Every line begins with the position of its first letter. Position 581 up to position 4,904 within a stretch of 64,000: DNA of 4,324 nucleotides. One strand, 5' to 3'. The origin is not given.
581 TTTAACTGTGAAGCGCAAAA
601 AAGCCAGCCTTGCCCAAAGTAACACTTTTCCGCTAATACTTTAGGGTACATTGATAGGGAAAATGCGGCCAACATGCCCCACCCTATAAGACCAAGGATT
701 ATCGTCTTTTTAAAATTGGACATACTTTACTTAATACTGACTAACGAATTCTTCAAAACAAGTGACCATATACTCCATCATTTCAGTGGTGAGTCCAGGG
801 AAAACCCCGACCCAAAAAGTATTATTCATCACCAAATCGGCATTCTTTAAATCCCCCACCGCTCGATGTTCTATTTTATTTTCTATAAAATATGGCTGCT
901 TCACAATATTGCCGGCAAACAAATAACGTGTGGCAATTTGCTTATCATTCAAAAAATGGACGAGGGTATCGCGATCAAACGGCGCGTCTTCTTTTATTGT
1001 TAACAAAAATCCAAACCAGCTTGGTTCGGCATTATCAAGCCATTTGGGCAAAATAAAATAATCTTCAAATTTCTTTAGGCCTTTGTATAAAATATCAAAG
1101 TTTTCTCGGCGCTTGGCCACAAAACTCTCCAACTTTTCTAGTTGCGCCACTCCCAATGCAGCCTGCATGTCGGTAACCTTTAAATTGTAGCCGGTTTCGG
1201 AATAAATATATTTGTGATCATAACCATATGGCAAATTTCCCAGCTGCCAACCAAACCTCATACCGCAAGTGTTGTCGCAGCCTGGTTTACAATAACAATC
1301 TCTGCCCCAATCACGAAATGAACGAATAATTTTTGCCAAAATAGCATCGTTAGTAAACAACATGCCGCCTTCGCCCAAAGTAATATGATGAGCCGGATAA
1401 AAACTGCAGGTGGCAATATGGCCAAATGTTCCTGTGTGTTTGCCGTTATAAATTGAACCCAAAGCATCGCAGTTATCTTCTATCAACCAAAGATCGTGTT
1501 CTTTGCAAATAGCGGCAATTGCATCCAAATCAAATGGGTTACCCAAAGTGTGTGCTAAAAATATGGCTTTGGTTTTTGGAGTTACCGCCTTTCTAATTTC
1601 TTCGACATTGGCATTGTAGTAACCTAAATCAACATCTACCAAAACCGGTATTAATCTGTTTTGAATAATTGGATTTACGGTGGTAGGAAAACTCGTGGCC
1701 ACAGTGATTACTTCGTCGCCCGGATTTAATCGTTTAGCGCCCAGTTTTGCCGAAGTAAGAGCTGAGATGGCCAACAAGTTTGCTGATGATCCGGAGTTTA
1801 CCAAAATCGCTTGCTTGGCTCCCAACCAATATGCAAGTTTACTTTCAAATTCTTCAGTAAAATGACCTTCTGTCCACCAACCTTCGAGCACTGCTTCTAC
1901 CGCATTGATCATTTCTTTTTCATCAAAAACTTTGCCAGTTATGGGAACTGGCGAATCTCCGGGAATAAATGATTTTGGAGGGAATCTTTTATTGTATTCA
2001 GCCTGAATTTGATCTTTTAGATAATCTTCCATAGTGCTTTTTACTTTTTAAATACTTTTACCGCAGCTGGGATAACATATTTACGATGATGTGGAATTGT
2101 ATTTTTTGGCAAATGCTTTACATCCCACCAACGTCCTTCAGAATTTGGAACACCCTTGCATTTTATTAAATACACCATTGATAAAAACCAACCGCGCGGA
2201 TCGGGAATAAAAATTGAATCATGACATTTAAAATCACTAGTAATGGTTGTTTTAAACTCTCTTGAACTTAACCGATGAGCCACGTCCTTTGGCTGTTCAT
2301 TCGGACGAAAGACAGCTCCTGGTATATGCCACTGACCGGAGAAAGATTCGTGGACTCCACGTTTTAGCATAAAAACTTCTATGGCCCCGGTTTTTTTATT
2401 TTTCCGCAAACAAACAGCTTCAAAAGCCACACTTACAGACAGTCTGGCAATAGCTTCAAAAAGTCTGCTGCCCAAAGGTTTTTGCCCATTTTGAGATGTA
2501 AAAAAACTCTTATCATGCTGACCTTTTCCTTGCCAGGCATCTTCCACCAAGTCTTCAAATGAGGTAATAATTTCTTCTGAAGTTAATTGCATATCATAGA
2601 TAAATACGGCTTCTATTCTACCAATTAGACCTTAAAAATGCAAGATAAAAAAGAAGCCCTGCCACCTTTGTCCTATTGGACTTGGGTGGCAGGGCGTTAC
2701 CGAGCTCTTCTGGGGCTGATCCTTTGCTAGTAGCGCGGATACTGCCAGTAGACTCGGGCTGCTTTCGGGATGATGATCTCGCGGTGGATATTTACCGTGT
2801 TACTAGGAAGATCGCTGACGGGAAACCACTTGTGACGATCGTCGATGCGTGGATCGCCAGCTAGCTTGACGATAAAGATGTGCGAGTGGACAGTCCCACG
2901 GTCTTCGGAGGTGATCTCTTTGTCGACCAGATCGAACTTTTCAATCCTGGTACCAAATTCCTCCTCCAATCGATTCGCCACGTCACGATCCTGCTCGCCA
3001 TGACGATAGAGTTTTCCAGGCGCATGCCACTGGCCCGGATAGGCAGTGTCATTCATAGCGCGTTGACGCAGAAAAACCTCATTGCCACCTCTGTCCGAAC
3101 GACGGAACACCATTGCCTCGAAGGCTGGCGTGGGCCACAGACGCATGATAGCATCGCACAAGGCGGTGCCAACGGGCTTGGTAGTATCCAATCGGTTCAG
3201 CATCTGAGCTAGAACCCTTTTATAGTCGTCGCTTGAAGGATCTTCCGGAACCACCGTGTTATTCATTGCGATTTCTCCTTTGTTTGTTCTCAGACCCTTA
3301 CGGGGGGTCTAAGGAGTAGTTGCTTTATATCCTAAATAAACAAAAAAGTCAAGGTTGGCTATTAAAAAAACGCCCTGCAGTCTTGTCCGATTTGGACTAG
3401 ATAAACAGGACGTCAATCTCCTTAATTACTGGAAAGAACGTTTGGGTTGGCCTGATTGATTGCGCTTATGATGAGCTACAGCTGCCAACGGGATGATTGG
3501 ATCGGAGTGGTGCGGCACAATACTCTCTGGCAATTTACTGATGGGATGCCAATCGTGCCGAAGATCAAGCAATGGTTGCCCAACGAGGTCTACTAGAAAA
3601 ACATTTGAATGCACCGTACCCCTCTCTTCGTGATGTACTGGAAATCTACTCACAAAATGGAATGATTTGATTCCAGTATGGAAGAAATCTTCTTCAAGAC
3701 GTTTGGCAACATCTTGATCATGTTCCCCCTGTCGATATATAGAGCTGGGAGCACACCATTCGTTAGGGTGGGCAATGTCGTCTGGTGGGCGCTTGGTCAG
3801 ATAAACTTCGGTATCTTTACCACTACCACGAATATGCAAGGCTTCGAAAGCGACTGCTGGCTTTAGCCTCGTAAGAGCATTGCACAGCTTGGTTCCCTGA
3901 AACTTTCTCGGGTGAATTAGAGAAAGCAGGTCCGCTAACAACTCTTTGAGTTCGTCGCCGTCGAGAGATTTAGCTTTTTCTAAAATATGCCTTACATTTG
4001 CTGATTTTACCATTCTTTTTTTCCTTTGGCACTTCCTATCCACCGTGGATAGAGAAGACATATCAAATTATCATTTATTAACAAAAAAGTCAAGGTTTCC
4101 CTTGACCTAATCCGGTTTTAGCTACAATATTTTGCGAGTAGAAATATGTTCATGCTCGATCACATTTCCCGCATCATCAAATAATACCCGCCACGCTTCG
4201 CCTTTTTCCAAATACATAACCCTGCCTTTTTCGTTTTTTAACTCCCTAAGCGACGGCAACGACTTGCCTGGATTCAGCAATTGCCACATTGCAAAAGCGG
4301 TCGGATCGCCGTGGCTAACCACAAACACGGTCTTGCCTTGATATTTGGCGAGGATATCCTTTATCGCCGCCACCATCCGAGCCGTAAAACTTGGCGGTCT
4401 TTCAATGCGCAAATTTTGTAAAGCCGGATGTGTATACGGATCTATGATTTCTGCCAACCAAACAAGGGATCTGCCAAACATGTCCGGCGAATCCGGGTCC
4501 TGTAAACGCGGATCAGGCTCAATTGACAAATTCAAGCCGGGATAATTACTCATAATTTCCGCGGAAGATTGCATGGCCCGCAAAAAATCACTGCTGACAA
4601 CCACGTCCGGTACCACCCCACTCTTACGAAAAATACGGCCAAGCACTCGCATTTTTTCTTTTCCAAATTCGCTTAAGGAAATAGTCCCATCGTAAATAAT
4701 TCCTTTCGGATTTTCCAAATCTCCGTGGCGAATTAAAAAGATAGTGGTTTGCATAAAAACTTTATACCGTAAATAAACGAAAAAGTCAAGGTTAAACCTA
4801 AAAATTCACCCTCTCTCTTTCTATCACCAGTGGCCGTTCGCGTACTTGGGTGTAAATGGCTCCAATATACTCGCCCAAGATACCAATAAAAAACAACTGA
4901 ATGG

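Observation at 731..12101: CDP-3,6-dideoxyhexose locus carrying a YerE-like TPP enzyme plus a DmpG/DmpF-type aldolase-dehydrogenase pair: a candidate branched-chain sugar pathway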

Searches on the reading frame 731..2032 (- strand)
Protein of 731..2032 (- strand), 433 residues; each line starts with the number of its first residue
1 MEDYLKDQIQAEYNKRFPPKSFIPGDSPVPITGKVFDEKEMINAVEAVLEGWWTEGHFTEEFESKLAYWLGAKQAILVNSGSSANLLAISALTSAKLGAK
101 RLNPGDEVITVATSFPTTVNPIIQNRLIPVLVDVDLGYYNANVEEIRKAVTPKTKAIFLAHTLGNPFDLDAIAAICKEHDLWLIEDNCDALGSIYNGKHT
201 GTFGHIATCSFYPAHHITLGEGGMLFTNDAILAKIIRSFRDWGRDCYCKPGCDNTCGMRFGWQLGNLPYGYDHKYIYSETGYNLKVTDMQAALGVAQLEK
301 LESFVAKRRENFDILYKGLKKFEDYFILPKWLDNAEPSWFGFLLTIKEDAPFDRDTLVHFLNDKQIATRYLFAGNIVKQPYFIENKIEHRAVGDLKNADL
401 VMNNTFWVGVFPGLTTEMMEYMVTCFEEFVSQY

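Call 3: search_protein_families(library=pfam, proteins=[window:731-2032:-])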
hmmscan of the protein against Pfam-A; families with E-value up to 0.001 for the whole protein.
window:731-2032:- (433 aa): 5 families
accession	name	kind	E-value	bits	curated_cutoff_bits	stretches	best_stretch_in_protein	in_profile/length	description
PF01041.23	DegT_DnrJ_EryC1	-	9.2e-98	328.2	19.8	1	38-426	4-359/360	DegT/DnrJ/EryC1/StrS aminotransferase family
PF01053.26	Cys_Met_Meta_PP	-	1.8e-08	33.8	27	1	60-190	55-177/381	Cys/Met metabolism PLP-dependent enzyme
PF00266.25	Aminotran_5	-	1.7e-06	27.7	21.5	1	59-193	45-182/371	Aminotransferase class-V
PF01212.27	Beta_elim_lyase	-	5.2e-05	23.1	27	1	59-188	34-170/288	Beta-eliminating lyase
PF00155.27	Aminotran_1_2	-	0.00011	21.9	19.7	1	57-186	42-185/361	Aminotransferase class I and II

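Call 5: search_protein_families(library=ncbifam, proteins=[window:731-2032:-])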
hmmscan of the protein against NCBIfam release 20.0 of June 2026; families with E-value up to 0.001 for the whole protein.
window:731-2032:- (433 aa): 32 families (the best 25 are shown)
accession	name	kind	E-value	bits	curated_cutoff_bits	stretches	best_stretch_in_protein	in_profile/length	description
NF011936.0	PRK15407.1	equivalog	5.7e-208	691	423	1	6-432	14-438/440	lipopolysaccharide biosynthesis protein RfbH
TIGR03588.1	PseC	equivalog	3.4e-58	197.4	423.5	1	39-426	11-376/380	UDP-4-amino-4,6-dideoxy-N-acetyl-beta-L-altrosamine transaminase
TIGR04181.1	NHT_00031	hypoth_equivalog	1.1e-54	185.7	420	2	35-238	7-219/359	LegC family aminotransferase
NF008658.2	PRK11658.1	equivalog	2e-47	161.7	631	1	39-430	14-377/379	UDP-4-amino-4-deoxy-L-arabinose aminotransferase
NF008687.0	PRK11706.1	equivalog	3.2e-41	141.3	375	2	50-238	24-204/375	dTDP-4-amino-4,6-dideoxygalactose transaminase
TIGR02379.1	ECA_wecE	subfamily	5.7e-33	114.2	434.85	1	46-240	19-207/376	dTDP-4-amino-4,6-dideoxy-D-glucose transaminase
TIGR04427.1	PLP_DesI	equivalog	1.2e-30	107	650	2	35-246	28-231/390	dTDP-4-dehydro-6-deoxyglucose aminotransferase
NF006096.0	PRK08248.1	equivalog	1.6e-09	36.9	726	1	59-189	66-188/431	homocysteine synthase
TIGR01326.1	OAH_OAS_sulfhy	subfamily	5.3e-09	35.3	495.1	1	60-191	60-183/418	O-acetylhomoserine aminocarboxypropyltransferase/cysteine synthase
NF004770.0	PRK06108.1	subfamily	1.2e-08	34.2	422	1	101-188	116-211/396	pyridoxal phosphate-dependent aminotransferase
NF006003.0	PRK08133.1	equivalog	5.2e-08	32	522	1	61-188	70-189/396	O-succinylhomoserine sulfhydrylase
NF005744.0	PRK07568.1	subfamily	6.3e-08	31.8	389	1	74-200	89-214/398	pyridoxal phosphate-dependent aminotransferase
NF004650.0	PRK05994.1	equivalog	3e-07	29.6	667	1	62-190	68-188/427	O-acetylhomoserine aminocarboxypropyltransferase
NF005872.0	PRK07812.1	equivalog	3.1e-07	29.2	703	1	60-190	75-198/439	bifunctional o-acetylhomoserine/o-acetylserine sulfhydrylase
NF006488.0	PRK08912.1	equivalog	5e-07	29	498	1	75-187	89-199/387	aminotransferase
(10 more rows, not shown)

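Call 58: search_solved_structures(query=window:731-2032:-, max_evalue=1e-30, show_alignments=1)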
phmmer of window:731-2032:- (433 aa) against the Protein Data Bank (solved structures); distinct sequences matched with E-value up to 1e-30: 17.
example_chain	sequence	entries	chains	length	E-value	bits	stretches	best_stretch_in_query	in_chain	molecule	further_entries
3bcx_A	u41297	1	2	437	5.2e-166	556.1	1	10-430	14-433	CDP-6-deoxy-L-threo-D-glycero-4-hexulose-3-dehydrase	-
3bb8_A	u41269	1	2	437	9.3e-165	552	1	10-430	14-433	CDP-4-keto-6-deoxy-D-glucose-3-dehydrase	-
2gms_A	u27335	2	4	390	1.7e-59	205.1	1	30-410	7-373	Putative pyridoxamine 5-phosphate-dependent dehydrase, Wbdk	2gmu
3b8x_A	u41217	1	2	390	1.5e-58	202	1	30-410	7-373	Pyridoxamine 5-phosphate-dependent dehydrase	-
2r0t_A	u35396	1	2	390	2.5e-58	201.2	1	30-410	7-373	Pyridoxamine 5-phosphate-dependent dehydrase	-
3gr9_A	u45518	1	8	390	5.7e-58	200.1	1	30-410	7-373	ColD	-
9wvy_A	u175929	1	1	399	1.7e-48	168.9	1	34-323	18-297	Putative NDP-4-keto-6-deoxyglucose-3-dehydratase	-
7b0m_AAA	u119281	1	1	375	5.9e-44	153.9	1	53-245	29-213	Sugar aminotransferase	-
7b0d_A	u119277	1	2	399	1.2e-42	149.5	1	39-244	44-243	Glutamine--scyllo-inositol transaminase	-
3bn1_A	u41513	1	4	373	8.5e-39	136.9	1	44-245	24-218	Perosamine synthetase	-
3dr7_A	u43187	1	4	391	1e-38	136.6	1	43-245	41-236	Putative perosamine synthetase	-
3dr4_A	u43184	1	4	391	1.4e-38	136.2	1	43-245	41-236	Putative perosamine synthetase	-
7l7x_AAA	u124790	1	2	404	8.6e-34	120.4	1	51-333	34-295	DegT/DnrJ/EryC1/StrS aminotransferase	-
4lc3_A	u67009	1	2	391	5.9e-33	117.6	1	29-243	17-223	Putative UDP-4-amino-4-deoxy-l-arabinose--oxoglutarate aminotransferase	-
1mdo_A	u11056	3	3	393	1.9e-32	115.9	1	40-384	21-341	ArnB aminotransferase | UDP-4-amino-4-deoxy-L-arabinose--oxoglutarate aminotransferase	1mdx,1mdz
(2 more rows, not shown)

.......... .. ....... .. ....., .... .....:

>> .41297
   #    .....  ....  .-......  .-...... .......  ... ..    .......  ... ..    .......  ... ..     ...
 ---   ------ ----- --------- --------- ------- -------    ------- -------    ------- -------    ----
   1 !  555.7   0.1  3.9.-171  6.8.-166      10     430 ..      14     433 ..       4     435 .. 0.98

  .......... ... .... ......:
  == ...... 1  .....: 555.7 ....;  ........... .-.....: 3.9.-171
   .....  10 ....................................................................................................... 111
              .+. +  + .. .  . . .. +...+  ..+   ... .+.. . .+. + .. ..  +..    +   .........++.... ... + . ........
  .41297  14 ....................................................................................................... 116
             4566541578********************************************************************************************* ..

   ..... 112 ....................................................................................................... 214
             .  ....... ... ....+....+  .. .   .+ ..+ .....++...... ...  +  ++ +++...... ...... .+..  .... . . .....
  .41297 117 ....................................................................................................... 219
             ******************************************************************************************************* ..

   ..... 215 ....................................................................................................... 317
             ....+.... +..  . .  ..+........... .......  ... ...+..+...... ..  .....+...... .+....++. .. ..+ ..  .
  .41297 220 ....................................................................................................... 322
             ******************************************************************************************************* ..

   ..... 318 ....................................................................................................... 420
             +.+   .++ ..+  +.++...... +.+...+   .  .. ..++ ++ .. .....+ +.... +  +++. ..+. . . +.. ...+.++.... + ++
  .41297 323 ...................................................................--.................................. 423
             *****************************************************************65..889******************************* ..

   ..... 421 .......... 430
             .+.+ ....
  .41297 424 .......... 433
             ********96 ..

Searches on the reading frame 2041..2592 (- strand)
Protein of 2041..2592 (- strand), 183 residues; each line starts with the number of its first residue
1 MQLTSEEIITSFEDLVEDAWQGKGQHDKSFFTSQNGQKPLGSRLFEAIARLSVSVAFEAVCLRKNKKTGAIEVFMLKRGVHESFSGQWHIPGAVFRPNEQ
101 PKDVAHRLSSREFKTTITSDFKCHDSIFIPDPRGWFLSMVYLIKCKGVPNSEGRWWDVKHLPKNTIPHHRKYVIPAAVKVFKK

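Call 3: search_protein_families(library=pfam, proteins=[window:2041-2592:-])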
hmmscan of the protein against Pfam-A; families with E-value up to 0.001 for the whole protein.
window:2041-2592:- (183 aa): 0 families

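Call 5: search_protein_families(library=ncbifam, proteins=[window:2041-2592:-])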
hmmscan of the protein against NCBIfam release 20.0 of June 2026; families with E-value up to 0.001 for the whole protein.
window:2041-2592:- (183 aa): 0 families

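Call 54: search_protein_families(library=pfam, proteins=[window:2041-2592:-], max_evalue=0.01)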
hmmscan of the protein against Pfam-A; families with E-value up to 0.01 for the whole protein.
window:2041-2592:- (183 aa): 1 family
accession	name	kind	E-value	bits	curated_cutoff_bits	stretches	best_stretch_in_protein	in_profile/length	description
PF00293.34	NUDIX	-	0.0086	16.5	21.1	0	61-161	8-118/134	NUDIX domain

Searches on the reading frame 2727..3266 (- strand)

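Call 3: search_protein_families(library=pfam, proteins=[window:2727-3266:-])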
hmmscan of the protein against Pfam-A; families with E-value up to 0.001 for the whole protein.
window:2727-3266:- (179 aa): 1 family
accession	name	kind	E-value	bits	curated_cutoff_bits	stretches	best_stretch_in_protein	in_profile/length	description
PF00293.34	NUDIX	-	3.5e-08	34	21.1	1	52-165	7-131/134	NUDIX domain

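Call 5: search_protein_families(library=ncbifam, proteins=[window:2727-3266:-])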
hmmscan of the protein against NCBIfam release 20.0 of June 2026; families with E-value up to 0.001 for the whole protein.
window:2727-3266:- (179 aa): 0 families

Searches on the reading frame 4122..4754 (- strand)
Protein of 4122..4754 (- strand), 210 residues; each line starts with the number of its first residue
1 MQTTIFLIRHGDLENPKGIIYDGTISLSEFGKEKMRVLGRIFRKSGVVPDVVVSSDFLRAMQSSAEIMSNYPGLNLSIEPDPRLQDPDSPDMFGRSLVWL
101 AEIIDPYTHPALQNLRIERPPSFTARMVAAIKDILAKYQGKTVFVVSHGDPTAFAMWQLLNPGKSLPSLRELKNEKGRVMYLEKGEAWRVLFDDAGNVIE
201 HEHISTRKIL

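Call 3: search_protein_families(library=pfam, proteins=[window:4122-4754:-])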
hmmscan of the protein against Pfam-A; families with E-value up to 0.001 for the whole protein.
window:4122-4754:- (210 aa): 1 family
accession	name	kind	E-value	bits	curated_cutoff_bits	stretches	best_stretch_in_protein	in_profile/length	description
PF00300.27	His_Phos_1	-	4.7e-19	69.2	21.7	1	5-180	1-177/194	Histidine phosphatase superfamily (branch 1)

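Call 5: search_protein_families(library=ncbifam, proteins=[window:4122-4754:-])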
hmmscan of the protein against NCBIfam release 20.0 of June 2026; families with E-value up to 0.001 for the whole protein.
window:4122-4754:- (210 aa): 6 families
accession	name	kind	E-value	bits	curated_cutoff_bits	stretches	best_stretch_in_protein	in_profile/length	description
TIGR03162.1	ribazole_cobC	equivalog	5.3e-10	39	162.9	1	5-161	1-157/176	alpha-ribazole phosphatase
NF005567.0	PRK07238.1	equivalog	4.5e-09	36.1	326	1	3-160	178-338/378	bifunctional RNase H/acid phosphatase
TIGR00249.1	sixA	equivalog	3.2e-07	30.3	74.5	1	4-70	2-66/154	phosphohistidine phosphatase SixA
NF010718.0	PRK14120.1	equivalog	1.4e-05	24.5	366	1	2-66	4-70/249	phosphoglyceromutase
NF045917.1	PhserinePhPspA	equivalog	0.00012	21.9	350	0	4-84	3-80/211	phosphoserine phosphatase PspA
NF002339.0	PRK01295.1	equivalog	0.00022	20.8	316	1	1-94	1-96/206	2,3-bisphosphoglycerate-dependent phosphoglycerate mutase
